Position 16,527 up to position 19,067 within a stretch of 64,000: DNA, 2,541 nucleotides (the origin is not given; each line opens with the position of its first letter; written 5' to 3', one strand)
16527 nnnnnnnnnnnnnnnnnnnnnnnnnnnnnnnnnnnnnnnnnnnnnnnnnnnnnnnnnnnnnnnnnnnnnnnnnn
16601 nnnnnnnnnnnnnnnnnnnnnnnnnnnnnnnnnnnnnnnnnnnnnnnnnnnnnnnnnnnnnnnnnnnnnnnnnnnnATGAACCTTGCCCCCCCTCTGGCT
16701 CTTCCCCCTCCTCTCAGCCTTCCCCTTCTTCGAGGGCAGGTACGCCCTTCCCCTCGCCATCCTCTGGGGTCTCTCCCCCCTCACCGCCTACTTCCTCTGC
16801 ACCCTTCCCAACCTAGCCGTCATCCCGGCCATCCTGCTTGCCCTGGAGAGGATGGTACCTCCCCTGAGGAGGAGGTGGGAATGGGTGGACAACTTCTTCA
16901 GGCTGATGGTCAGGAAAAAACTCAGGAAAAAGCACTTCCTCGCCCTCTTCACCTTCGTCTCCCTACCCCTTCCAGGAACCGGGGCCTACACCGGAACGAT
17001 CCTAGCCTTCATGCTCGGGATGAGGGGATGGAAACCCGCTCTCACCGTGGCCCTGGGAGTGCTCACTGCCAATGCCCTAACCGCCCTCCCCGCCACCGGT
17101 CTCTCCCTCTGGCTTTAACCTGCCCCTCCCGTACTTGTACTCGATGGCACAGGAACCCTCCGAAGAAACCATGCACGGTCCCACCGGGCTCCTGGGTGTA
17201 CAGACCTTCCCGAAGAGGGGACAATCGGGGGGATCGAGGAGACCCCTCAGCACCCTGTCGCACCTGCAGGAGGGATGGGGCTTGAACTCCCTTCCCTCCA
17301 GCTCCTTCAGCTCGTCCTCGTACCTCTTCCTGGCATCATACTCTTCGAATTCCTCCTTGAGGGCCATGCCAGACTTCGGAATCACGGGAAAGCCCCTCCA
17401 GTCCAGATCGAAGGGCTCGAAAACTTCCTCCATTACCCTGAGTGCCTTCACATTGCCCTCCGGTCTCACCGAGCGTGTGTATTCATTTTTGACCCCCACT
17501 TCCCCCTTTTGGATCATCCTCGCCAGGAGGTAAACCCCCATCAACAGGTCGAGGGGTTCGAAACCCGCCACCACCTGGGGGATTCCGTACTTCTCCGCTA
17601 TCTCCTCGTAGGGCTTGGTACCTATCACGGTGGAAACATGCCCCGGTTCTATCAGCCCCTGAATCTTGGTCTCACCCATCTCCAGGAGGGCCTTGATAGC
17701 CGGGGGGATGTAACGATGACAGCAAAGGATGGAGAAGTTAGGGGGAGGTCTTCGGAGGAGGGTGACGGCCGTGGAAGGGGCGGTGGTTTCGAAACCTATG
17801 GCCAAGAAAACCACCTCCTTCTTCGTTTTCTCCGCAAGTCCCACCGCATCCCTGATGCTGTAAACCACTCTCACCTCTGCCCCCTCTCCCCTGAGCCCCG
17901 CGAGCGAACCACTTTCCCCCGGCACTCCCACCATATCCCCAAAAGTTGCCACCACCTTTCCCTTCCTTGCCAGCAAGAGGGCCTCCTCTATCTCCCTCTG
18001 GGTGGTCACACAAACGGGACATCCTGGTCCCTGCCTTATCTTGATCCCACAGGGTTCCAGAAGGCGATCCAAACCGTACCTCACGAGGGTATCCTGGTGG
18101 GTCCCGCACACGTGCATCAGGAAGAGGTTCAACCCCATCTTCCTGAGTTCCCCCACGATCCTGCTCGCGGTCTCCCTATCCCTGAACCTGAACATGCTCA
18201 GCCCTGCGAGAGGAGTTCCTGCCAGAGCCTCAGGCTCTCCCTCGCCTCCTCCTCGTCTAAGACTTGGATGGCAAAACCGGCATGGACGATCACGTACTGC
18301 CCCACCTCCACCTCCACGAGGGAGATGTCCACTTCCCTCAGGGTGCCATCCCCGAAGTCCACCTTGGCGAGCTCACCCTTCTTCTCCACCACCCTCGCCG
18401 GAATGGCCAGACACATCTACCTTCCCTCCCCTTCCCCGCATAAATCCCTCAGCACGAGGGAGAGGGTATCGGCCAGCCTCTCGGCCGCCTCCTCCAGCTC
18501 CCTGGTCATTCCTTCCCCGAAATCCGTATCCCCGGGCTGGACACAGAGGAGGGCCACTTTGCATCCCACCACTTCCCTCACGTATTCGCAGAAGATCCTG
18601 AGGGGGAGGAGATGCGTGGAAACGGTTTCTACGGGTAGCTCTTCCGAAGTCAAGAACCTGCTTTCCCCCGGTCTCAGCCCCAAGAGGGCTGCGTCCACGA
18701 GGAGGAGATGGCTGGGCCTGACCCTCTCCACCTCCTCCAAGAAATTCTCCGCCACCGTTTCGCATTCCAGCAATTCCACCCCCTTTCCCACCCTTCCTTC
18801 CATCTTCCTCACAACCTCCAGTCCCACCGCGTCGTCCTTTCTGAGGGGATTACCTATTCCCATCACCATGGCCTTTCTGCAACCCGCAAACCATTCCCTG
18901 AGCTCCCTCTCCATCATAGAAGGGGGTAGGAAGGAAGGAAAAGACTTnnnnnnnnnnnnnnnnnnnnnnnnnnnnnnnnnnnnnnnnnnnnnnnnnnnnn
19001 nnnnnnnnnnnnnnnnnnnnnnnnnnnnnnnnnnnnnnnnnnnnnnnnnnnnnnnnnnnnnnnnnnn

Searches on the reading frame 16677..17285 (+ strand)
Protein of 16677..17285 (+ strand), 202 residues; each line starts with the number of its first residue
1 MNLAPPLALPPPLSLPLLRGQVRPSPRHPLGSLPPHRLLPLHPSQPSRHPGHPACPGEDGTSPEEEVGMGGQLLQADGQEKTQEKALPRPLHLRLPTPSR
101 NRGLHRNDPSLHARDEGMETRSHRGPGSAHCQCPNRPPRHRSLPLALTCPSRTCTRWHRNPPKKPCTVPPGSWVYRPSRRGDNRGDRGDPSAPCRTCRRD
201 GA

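Call 11: search_protein_families(library=pfam, proteins=[window:16677-17285:+])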
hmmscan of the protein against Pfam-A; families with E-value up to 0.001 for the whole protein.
window:16677-17285:+ (202 aa): 0 families

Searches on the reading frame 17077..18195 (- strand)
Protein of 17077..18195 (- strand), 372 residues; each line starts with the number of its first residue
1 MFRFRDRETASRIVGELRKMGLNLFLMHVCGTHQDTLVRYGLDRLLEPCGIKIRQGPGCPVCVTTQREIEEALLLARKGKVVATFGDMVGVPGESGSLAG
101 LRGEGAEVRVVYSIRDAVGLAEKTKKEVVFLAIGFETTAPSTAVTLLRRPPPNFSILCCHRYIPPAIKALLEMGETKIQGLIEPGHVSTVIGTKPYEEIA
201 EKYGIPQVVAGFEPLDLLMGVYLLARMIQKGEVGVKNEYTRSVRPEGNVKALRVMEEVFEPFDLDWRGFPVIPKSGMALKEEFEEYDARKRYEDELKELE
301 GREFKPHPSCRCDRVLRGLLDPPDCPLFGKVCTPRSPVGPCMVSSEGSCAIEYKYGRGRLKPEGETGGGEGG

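Call 3: search_protein_families(library=pfam, proteins=[window:17077-18195:-])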
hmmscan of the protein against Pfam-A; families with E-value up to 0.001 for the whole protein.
window:17077-18195:- (372 aa): 1 family
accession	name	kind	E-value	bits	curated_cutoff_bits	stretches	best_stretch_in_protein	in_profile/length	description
PF01924.21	HypD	-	1.3e-134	449.2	25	1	21-356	17-351/351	Hydrogenase formation hypA family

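Call 4: search_protein_families(library=ncbifam, proteins=[window:17077-18195:-])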
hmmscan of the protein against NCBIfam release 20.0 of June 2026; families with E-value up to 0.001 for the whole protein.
window:17077-18195:- (372 aa): 1 family
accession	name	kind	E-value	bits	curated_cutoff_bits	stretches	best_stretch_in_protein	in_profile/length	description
TIGR00075.1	hypD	equivalog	8.7e-138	459.2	192.8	1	13-357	23-368/372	hydrogenase formation protein HypD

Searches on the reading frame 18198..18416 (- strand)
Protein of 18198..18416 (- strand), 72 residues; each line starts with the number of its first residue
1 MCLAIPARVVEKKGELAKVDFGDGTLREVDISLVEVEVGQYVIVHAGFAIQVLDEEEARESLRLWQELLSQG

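Call 3: search_protein_families(library=pfam, proteins=[window:18198-18416:-])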
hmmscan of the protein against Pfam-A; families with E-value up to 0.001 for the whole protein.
window:18198-18416:- (72 aa): 1 family
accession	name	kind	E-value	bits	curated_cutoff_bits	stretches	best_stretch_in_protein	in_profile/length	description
PF01455.23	HupF_HypC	-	8.6e-28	96.7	28.5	1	1-65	1-65/65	HupF/HypC family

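Call 4: search_protein_families(library=ncbifam, proteins=[window:18198-18416:-])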
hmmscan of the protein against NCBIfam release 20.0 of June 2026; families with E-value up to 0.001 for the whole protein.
window:18198-18416:- (72 aa): 3 families
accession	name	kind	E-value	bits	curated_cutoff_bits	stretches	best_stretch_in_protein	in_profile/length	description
TIGR00074.1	hypC_hupF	subfamily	2.2e-23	81.9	48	1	1-69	1-69/80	HypC/HybG/HupF family hydrogenase formation chaperone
NF007712.0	PRK10409.1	equivalog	7.4e-13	48.6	136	1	1-69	1-75/90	HypC/HybG/HupF family hydrogenase formation chaperone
NF007721.0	PRK10413.1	equivalog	8e-11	41.7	115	1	1-63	1-70/87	hydrogenase maturation factor HybG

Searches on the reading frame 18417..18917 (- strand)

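Call 3: search_protein_families(library=pfam, proteins=[window:18417-18917:-])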
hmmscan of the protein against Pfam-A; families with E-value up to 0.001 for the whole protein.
window:18417-18917:- (166 aa): 1 family
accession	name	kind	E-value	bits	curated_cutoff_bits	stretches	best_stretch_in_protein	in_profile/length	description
PF01750.23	HycI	-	5e-13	49.5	23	1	34-151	2-126/130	Hydrogenase maturation protease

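Call 4: search_protein_families(library=ncbifam, proteins=[window:18417-18917:-])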
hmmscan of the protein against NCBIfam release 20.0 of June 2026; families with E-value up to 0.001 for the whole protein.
window:18417-18917:- (166 aa): 7 families
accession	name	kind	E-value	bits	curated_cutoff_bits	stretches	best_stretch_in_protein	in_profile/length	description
TIGR00142.1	hycI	equivalog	1.4e-30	106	119.1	1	17-158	2-144/146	hydrogenase maturation peptidase HycI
TIGR00072.1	hydrog_prot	superfamily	3.2e-29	101.8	47.45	1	17-152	1-141/145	hydrogenase maturation protease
TIGR00130.1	frhD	equivalog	3.3e-10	40.2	134.95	1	15-146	4-141/153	coenzyme F420-reducing hydrogenase, FrhD protein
NF007777.0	PRK10466.1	equivalog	5.2e-10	39.3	190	1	15-158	2-151/164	HyaD/HybD family hydrogenase maturation endopeptidase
NF007616.0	PRK10264.1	equivalog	1.5e-09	37.8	261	1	15-141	5-137/195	hydrogenase 1 maturation protease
TIGR00140.1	hupD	subfamily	2.1e-09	37.5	151.8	1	17-153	2-144/151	HyaD/HybD family hydrogenase maturation endopeptidase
NF045519.1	NiFeSe_H2_mat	exception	0.00028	20.7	190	1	15-96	2-82/152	NiFeSe hydrogenase maturation protease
